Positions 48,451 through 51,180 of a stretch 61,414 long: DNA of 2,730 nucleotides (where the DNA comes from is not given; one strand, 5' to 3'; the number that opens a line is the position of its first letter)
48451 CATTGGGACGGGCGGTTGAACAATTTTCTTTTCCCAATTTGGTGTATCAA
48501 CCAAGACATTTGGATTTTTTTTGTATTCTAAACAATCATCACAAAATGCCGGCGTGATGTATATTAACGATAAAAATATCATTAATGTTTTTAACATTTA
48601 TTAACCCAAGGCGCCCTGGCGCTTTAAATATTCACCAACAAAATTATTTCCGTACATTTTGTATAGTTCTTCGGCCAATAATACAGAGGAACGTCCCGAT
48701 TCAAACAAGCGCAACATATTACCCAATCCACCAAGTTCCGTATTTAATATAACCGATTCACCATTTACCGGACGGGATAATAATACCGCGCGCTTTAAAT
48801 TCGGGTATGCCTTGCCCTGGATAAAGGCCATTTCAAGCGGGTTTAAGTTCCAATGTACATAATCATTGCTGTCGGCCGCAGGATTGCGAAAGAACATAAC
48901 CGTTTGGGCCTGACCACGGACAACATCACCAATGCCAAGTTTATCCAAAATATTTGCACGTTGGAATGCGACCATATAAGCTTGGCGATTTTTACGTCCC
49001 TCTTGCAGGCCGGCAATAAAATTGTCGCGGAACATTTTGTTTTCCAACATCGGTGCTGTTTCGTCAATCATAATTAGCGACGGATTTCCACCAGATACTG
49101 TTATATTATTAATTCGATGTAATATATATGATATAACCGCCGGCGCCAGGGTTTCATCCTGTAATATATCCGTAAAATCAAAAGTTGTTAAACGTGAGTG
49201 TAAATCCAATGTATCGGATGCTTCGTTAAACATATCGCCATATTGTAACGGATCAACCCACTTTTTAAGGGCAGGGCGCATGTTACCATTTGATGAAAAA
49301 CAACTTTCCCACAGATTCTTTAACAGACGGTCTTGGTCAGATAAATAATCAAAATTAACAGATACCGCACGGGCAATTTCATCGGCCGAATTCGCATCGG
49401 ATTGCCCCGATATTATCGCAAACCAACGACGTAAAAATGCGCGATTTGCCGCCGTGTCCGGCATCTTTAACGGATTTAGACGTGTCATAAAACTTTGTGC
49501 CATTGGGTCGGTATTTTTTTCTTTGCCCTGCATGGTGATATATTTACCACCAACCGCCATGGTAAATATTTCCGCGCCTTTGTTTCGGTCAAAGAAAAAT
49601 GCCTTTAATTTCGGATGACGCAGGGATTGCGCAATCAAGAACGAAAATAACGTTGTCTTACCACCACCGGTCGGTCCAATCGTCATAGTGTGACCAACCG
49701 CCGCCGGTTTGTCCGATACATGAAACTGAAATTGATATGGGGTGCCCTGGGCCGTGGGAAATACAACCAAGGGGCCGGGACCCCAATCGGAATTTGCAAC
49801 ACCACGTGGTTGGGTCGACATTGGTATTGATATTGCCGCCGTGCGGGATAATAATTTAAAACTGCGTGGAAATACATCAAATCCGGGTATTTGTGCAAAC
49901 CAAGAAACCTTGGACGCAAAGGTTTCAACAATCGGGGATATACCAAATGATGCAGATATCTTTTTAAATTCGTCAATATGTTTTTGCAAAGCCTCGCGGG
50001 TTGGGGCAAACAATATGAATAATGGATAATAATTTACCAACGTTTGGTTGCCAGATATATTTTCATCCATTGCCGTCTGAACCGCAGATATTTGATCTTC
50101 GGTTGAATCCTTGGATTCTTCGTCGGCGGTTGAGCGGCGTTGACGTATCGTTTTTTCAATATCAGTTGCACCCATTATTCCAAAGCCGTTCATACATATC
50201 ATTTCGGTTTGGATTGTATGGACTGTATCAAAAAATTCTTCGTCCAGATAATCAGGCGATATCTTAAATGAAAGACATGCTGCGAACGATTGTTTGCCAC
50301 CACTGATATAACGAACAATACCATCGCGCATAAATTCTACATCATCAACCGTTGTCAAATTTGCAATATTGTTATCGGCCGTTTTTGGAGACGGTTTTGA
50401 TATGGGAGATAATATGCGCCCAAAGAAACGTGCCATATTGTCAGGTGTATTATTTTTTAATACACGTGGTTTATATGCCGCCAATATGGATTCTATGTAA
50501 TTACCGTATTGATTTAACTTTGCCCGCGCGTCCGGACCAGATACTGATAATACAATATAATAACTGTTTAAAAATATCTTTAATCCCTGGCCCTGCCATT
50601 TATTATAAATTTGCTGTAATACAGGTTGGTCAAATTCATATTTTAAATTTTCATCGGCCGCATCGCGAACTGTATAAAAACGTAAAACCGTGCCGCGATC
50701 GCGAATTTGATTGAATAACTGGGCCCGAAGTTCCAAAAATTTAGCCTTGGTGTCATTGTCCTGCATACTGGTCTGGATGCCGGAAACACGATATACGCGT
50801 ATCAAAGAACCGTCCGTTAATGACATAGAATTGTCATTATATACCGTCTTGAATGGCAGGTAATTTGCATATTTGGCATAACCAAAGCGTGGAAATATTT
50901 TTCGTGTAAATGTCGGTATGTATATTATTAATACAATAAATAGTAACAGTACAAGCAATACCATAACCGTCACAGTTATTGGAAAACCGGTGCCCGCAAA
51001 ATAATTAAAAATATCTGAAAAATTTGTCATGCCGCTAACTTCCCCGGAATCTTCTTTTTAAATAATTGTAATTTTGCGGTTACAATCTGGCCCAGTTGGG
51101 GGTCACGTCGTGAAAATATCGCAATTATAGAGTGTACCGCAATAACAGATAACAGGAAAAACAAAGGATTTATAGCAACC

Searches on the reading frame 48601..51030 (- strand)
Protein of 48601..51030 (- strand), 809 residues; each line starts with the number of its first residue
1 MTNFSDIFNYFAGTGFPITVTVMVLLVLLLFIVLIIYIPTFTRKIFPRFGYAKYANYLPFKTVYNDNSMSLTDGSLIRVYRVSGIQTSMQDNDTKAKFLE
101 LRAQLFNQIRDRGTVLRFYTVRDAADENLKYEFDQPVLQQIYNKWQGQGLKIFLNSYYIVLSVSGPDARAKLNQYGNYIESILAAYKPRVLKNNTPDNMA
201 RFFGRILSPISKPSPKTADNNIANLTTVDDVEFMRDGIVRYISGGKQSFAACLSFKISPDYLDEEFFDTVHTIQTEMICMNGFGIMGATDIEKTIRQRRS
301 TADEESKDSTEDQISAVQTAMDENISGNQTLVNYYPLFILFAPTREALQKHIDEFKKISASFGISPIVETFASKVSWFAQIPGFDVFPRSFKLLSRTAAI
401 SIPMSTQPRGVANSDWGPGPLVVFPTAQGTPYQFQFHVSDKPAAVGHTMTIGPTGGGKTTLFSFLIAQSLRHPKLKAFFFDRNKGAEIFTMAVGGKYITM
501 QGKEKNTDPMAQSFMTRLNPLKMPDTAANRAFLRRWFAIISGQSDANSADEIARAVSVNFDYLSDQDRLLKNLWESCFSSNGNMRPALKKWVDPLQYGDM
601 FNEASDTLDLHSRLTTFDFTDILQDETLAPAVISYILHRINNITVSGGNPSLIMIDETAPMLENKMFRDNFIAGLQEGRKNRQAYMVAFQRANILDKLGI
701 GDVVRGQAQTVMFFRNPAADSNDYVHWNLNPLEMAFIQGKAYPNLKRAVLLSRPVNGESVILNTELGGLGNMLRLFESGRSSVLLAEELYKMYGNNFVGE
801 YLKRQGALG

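Call 17: search_protein_families(library=pfam, proteins=[window:48601-51030:-])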
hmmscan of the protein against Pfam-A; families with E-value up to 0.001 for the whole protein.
window:48601-51030:- (809 aa): 2 families
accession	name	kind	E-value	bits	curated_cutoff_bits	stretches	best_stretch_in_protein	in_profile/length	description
PF03135.19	CagE_TrbE_VirB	-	2.9e-13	50.7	21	1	218-384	39-198/204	CagE, TrbE, VirB family, component of type IV transporter system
PF00270.35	DEAD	-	0.00047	20.4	26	0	448-474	17-45/167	DEAD/DEAH box helicase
